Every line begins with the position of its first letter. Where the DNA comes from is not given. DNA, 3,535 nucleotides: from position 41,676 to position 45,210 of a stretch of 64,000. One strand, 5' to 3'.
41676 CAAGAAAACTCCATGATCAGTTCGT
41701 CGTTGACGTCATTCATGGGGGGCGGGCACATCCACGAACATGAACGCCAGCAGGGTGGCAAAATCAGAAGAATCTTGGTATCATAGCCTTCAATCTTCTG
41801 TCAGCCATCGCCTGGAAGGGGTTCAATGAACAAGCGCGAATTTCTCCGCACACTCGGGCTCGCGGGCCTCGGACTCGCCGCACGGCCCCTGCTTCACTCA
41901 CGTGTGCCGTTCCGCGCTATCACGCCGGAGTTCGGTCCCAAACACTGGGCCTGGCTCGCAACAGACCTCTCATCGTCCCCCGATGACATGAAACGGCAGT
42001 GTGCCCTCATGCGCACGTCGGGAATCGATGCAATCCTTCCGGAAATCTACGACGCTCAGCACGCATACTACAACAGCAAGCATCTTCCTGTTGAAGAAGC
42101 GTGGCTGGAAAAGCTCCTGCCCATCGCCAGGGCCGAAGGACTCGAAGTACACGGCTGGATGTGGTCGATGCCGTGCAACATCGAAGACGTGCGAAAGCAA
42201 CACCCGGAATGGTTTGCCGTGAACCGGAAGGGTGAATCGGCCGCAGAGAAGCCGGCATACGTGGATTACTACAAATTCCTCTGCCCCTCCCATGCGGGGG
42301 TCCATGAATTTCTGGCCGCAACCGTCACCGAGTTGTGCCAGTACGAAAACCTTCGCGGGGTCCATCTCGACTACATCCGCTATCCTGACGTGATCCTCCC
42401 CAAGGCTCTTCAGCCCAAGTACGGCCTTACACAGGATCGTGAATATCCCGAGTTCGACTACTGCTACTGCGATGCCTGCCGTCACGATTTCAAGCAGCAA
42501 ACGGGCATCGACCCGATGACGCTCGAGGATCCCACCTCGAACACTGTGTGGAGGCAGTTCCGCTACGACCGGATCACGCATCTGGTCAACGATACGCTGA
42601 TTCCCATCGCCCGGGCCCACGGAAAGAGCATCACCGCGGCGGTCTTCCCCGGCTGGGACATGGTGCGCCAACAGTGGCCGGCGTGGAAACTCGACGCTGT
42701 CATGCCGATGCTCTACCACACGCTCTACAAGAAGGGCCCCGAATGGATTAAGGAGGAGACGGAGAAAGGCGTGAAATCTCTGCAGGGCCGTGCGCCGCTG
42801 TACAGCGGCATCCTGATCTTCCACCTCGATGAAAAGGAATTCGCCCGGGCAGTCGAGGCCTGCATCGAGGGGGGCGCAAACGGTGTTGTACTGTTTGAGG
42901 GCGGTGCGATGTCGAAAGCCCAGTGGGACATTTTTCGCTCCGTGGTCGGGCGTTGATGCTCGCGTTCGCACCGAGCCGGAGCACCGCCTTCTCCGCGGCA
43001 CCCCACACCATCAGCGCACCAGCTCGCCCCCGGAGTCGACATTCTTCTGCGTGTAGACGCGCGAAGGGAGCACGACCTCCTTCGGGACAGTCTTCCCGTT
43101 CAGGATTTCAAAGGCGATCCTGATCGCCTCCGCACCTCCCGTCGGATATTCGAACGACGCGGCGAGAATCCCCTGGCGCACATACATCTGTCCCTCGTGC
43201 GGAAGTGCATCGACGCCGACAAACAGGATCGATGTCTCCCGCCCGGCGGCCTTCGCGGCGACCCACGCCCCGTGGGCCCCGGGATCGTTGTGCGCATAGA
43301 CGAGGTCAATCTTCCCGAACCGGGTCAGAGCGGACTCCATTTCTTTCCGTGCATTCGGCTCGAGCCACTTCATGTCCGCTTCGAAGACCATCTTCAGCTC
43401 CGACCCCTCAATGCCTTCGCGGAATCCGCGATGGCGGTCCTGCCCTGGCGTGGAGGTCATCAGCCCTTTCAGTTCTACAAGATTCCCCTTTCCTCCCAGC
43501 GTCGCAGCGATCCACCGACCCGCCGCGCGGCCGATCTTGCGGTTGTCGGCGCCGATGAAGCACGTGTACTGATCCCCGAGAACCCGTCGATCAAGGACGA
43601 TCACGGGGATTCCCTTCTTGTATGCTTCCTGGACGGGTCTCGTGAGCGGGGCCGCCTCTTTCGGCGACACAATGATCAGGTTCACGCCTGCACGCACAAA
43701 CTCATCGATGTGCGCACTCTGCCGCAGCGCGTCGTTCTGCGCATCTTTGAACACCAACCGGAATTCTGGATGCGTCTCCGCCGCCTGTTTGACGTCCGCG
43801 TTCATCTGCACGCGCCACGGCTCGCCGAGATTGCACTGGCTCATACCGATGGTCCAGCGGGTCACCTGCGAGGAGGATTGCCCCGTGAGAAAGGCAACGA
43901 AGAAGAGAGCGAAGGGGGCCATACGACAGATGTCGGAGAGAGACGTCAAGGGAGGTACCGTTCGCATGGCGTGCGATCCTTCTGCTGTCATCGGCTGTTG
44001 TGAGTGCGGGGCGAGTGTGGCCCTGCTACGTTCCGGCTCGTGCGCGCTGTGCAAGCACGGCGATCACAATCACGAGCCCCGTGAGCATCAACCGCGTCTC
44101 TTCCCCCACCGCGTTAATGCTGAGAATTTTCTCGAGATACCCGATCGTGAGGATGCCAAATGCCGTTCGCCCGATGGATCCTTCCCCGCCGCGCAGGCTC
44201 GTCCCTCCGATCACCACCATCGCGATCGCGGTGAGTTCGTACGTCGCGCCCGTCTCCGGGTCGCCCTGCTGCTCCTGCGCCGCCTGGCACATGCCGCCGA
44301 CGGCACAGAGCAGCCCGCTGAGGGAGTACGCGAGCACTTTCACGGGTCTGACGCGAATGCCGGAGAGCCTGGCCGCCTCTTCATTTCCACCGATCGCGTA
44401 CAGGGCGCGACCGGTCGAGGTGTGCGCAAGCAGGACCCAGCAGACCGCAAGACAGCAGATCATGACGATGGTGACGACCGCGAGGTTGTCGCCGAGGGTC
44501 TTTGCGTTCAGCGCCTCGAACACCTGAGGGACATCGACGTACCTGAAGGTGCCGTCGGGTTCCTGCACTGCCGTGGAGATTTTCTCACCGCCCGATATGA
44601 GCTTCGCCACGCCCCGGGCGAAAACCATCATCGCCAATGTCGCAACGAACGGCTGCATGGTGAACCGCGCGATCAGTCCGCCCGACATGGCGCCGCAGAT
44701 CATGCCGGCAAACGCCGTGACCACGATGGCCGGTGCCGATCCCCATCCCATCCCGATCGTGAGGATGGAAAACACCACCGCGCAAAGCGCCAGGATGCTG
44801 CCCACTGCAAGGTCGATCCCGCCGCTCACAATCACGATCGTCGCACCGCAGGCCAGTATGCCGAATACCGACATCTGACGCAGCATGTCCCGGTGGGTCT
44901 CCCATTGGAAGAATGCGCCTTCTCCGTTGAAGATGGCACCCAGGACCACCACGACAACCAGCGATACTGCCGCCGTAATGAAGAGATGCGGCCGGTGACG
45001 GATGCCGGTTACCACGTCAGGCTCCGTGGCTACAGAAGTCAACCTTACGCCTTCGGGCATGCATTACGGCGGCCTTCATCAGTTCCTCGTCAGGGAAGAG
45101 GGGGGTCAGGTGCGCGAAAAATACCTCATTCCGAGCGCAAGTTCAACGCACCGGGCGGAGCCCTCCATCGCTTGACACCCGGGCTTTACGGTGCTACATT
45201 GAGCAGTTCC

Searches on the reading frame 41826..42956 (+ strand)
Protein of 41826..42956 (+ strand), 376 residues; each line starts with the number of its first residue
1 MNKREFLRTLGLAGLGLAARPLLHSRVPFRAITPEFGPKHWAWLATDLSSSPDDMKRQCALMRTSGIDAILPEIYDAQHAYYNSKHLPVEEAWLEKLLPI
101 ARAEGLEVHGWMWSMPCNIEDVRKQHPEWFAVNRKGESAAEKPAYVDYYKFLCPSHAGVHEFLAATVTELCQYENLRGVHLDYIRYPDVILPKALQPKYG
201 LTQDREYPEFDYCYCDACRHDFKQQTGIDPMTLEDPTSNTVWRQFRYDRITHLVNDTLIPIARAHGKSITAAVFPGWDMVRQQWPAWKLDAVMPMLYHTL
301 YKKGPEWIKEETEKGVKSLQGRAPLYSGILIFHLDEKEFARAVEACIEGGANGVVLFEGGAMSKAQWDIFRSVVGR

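Call 8: search_protein_families(library=pfam, proteins=[window:41826-42956:+])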
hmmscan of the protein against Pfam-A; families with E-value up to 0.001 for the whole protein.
window:41826-42956:+ (376 aa): 2 families
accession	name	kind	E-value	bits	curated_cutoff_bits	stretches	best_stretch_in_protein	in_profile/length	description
PF02638.21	GHL10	-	2.5e-09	37.1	27.9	1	65-308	31-248/311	Glycosyl hydrolase-like 10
PF14871.12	GHL6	-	5.1e-08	33.6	35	1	83-182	35-131/132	Hypothetical glycosyl hydrolase 6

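Call 21: find_homologous_proteins(query=window:41826-42956:+, max_evalue=1e-30)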
Query window:41826-42956:+ (376 aa): 3060 proteins with E <= 1e-30 among 8000 candidates; the best 120 are listed.
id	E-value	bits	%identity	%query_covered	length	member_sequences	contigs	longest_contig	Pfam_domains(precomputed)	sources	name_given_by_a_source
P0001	4.9e-255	864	95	100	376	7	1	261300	PF14871.13,PF02638.22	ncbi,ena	-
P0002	2.5e-245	832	92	99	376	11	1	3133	PF14871.13,PF02638.22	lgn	-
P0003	2.6e-243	825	91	99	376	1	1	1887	PF14871.13,PF02638.22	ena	-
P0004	3.3e-223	759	85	100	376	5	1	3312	PF14871.13,PF02638.22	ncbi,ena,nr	ncbi:MAG: Tat pathway signal sequence protein [Bacteroidetes bacterium]|nr:Tat pathway signal sequen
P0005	2.1e-221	753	84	99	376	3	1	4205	PF14871.13,PF02638.22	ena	-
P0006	1.1e-219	748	83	100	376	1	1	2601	PF14871.13,PF02638.22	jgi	jgi:uncharacterized lipoprotein YddW (UPF0748 family)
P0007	2.8e-216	736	80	100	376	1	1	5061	PF14871.13,PF02638.22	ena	-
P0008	6.2e-195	666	74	100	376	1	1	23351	PF14871.13,PF02638.22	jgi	jgi:uncharacterized lipoprotein YddW (UPF0748 family)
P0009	6.4e-188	643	70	100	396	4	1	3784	PF14871.13,PF02638.22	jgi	jgi:uncharacterized lipoprotein YddW (UPF0748 family)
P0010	1.8e-179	615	68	98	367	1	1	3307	PF14871.13,PF02638.22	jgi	jgi:uncharacterized lipoprotein YddW (UPF0748 family)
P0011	1.0e-177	609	65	100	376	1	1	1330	PF14871.13,PF02638.22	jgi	jgi:uncharacterized lipoprotein YddW (UPF0748 family)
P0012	1.2e-176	606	67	100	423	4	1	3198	PF14871.13,PF02638.22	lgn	-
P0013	6.0e-174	597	66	100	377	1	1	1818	PF02638.22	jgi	jgi:uncharacterized lipoprotein YddW (UPF0748 family)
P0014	1.6e-173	596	66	100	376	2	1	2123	PF02638.22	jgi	jgi:uncharacterized lipoprotein YddW (UPF0748 family)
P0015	8.2e-173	593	66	100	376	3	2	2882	PF14871.13,PF02638.22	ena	-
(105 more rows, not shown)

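Call 25: find_encoding_contigs(protein=P0008, flank=10000, max_places=4)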
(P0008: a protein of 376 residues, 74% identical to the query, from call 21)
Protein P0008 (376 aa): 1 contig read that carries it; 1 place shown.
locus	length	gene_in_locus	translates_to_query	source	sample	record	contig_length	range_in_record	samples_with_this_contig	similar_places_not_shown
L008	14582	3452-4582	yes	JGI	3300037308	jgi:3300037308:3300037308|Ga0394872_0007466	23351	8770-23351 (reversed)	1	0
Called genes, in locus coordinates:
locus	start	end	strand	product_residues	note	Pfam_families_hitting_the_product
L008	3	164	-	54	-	?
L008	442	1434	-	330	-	PF00248:Aldo_ket_red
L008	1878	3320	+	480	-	PF00206:Lyase_1, PF10415:FumaraseC_C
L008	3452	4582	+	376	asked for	PF02638:GHL10, PF14871:GHL6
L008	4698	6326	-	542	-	PF00370:FGGY_N, PF02782:FGGY_C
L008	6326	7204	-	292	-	PF00532:Peripla_BP_1, PF13407:Peripla_BP_4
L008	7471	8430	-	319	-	PF02653:BPD_transp_2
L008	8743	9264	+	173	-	PF12867:DinB_2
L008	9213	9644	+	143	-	PF02537:CRCB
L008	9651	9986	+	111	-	PF02641:DUF190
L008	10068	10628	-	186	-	PF00383:dCMP_cyt_deam_1, PF14437:MafB19-deam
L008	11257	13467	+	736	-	PF00072:Response_reg, PF08447:PAS_3, PF00989:PAS, PF08448:PAS_4, PF13426:PAS_9, PF08447:PAS_3, PF08448:PAS_4, PF07568:HisKA_2, +5 more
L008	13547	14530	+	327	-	PF00561:Abhydrolase_1, PF12146:Hydrolase_4, PF12697:Abhydrolase_6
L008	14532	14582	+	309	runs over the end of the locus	PF01545:Cation_efflux, PF16916:ZT_dimer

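Call 39: find_encoding_contigs(protein=P0002, flank=10000, max_places=4)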
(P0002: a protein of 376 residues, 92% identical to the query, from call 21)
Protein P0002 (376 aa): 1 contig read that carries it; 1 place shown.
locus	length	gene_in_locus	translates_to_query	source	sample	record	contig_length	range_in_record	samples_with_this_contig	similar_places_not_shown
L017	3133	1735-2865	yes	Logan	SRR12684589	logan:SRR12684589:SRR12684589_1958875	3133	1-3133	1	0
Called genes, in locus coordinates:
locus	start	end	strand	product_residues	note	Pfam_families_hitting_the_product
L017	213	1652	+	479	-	PF00206:Lyase_1, PF10415:FumaraseC_C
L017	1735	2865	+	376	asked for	PF02638:GHL10, PF14871:GHL6 (weak)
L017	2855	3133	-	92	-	?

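Call 40: find_encoding_contigs(protein=P0004, flank=10000, max_places=4)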
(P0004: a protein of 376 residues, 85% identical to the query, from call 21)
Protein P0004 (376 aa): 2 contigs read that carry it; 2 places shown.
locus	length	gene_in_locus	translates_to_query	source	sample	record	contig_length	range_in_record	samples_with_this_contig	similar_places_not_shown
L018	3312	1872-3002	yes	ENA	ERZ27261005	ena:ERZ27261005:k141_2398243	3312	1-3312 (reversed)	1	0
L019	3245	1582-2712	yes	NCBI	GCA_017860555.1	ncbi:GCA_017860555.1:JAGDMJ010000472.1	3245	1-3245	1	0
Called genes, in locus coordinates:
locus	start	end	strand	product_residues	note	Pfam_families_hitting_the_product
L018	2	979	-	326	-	?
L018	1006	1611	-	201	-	PF13036:LpoB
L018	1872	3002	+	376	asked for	PF02638:GHL10, PF14871:GHL6 (weak)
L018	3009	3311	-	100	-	?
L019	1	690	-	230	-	?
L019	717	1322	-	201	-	PF13036:LpoB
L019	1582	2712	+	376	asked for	PF02638:GHL10, PF14871:GHL6 (weak)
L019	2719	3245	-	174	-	PF08450:SGL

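Call 41: find_encoding_contigs(protein=P0007, flank=10000, max_places=4)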
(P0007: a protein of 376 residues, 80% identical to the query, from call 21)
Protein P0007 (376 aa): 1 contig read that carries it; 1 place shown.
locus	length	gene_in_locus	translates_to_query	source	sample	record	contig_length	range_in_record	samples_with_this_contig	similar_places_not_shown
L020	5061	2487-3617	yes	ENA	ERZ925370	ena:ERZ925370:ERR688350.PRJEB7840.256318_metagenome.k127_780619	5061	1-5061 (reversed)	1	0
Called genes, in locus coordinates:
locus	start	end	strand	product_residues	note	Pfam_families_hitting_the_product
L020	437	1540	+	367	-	PF02805:Ada_Zn_binding, PF12833:HTH_18, PF02870:Methyltransf_1N, PF01035:DNA_binding_1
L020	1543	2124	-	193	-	-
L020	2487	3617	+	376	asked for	PF02638:GHL10, PF14871:GHL6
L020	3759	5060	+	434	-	?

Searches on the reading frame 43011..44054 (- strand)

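Call 8: search_protein_families(library=pfam, proteins=[window:43011-44054:-])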
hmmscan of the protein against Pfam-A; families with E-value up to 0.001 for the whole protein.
window:43011-44054:- (347 aa): 2 families
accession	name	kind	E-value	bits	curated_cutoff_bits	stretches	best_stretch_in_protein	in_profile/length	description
PF13407.12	Peripla_BP_4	-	1.2e-46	159.8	35.1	1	69-321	1-257/258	Periplasmic binding protein domain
PF00532.27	Peripla_BP_1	-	2.3e-08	34.3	22.2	1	68-276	3-209/281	Periplasmic binding proteins and sugar binding domain of LacI family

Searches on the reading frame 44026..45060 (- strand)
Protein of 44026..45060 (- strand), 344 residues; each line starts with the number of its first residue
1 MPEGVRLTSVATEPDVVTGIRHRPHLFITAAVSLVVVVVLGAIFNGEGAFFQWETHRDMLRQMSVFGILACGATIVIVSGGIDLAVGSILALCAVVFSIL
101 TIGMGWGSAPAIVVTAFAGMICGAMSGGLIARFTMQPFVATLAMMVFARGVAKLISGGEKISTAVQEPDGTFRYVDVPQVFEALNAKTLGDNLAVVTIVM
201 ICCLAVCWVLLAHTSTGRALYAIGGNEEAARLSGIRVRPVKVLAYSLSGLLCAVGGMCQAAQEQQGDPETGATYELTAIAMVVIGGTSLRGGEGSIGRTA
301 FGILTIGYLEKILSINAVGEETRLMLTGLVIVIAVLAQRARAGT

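Call 8: search_protein_families(library=pfam, proteins=[window:44026-45060:-])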
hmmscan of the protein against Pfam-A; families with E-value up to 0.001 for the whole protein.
window:44026-45060:- (344 aa): 1 family
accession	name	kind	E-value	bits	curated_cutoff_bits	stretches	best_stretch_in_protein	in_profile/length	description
PF02653.21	BPD_transp_2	-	2.7e-44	151.8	26.8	1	59-335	5-269/269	Branched-chain amino acid transport system / permease component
